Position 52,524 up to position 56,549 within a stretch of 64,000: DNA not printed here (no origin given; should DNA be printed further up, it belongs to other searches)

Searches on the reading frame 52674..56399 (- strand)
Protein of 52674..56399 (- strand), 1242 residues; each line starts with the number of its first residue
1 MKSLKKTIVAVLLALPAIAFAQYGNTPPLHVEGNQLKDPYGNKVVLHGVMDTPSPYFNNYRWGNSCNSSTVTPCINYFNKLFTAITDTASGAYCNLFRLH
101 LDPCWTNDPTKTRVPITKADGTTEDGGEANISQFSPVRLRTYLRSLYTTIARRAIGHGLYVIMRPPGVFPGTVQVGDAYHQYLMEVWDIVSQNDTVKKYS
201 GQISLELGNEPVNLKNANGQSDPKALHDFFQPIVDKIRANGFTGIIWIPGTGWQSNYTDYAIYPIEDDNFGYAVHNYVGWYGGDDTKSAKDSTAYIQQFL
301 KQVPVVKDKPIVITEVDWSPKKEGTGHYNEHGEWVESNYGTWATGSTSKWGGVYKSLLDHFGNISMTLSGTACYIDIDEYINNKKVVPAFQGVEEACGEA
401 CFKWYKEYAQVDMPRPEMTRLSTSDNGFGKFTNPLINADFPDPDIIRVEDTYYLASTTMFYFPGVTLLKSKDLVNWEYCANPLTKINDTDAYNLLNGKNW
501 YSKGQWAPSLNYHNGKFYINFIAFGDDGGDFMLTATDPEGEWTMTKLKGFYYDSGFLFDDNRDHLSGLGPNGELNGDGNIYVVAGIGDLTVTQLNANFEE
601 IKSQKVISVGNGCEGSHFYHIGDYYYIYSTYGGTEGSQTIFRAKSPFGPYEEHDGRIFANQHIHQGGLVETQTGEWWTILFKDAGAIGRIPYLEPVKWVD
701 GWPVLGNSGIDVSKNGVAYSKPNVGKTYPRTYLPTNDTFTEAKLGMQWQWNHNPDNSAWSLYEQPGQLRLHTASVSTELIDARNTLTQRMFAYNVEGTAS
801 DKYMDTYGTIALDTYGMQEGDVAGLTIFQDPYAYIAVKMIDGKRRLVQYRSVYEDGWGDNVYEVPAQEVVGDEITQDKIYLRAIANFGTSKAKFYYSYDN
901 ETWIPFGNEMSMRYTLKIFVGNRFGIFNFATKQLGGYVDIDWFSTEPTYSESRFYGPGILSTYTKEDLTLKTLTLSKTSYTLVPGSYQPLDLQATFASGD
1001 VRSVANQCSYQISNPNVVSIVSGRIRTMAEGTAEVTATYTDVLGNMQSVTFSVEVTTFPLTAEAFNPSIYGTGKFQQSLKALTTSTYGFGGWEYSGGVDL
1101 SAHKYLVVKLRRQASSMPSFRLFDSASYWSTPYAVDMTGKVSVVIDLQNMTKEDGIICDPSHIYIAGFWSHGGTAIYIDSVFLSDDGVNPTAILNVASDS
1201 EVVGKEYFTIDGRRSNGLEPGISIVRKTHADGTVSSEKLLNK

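Call 47: search_protein_families(library=pfam, proteins=[window:52674-56399:-], max_evalue=0.00001)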
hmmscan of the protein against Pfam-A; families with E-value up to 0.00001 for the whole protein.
window:52674-56399:- (1242 aa): 3 families
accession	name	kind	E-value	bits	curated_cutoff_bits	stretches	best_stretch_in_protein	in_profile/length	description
PF04616.20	Glyco_hydro_43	-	4.9e-46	157.8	32.2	1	431-703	1-288/288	Glycosyl hydrolases family 43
PF17851.8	GH43_C2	-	1.5e-38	133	22.7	1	736-945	1-202/203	Beta xylosidase C-terminal Concanavalin A-like domain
PF00150.24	Cellulase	-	5.6e-13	49.4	23.5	1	153-334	70-252/272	Cellulase (glycosyl hydrolase family 5)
